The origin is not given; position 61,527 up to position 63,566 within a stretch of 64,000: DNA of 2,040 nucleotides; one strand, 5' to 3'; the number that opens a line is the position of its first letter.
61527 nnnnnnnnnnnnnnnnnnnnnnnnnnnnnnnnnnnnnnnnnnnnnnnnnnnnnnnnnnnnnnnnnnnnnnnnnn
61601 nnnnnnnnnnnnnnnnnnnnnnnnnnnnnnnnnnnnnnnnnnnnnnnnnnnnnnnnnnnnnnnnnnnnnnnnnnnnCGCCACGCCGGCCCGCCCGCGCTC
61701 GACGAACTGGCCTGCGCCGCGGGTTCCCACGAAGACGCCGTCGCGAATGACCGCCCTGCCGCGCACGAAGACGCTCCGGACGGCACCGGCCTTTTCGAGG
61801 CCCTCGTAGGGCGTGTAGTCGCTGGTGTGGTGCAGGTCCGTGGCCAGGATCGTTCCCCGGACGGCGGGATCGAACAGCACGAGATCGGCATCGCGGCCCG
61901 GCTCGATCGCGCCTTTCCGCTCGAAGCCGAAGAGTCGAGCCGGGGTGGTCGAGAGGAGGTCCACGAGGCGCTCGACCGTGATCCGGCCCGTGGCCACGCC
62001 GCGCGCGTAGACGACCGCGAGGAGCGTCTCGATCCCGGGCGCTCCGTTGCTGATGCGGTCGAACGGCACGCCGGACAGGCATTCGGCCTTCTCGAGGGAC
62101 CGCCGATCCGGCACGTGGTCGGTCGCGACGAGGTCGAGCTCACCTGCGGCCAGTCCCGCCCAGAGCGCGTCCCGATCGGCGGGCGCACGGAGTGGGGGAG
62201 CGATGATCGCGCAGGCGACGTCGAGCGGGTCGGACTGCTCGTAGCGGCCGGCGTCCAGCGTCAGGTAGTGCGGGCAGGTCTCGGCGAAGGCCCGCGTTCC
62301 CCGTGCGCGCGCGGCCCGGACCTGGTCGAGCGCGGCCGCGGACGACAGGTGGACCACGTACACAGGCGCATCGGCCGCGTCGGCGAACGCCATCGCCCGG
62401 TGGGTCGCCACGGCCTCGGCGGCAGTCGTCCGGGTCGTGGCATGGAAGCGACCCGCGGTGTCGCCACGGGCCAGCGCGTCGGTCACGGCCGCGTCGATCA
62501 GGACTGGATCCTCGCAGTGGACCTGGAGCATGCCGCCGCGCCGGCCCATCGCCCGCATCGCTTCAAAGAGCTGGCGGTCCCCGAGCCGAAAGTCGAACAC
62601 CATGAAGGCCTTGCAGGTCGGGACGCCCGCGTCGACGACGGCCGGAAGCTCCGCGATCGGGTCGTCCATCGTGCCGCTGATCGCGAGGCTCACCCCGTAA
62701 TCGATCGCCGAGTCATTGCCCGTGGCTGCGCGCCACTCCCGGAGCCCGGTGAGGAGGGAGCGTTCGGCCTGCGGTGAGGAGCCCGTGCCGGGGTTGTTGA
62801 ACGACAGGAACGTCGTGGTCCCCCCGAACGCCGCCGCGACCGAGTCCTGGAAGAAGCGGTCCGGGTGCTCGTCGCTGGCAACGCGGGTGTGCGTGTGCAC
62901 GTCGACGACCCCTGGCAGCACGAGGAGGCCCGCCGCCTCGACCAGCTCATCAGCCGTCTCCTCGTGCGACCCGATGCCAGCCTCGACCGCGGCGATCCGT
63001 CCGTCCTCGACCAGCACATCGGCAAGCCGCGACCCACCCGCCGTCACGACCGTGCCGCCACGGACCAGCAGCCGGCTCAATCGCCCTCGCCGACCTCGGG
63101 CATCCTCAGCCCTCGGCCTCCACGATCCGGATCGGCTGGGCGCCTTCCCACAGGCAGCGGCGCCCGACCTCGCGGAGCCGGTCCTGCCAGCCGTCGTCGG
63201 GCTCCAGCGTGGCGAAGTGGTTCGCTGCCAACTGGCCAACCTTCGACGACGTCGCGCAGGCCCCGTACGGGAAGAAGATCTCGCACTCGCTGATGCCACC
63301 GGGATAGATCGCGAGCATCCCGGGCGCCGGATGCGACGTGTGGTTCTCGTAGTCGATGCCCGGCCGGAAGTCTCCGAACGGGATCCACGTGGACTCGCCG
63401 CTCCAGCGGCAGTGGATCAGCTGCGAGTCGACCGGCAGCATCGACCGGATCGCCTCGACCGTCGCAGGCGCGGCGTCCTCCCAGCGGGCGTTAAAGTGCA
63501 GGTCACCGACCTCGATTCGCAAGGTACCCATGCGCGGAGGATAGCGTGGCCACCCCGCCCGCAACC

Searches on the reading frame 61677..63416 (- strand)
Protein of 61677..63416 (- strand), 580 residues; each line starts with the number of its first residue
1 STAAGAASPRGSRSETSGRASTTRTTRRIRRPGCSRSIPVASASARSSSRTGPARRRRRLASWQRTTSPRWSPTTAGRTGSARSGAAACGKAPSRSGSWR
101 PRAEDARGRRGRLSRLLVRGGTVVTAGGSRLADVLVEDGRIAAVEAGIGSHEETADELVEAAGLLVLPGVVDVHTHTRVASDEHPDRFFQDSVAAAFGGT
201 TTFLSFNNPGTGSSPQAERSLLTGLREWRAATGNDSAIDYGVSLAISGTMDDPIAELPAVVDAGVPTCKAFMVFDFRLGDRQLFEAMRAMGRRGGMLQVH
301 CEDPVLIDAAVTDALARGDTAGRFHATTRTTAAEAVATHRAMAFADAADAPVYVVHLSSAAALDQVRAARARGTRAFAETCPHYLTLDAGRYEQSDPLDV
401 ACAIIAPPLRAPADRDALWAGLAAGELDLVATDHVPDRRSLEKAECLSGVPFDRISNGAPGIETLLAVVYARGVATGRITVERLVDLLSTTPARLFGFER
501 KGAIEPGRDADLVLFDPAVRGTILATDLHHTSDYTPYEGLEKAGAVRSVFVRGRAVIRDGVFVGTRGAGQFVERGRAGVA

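Call 14: search_protein_families(library=pfam, proteins=[window:61677-63416:-], max_evalue=0.01)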
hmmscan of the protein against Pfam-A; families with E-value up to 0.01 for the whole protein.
window:61677-63416:- (580 aa): 2 families
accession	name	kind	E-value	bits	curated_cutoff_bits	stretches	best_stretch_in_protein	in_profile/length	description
PF01979.26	Amidohydro_1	-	2e-19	70.5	25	1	165-556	1-345/345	Amidohydrolase family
PF07969.17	Amidohydro_3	-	1.6e-10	41.5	29.7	1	317-556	242-471/472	Amidohydrolase family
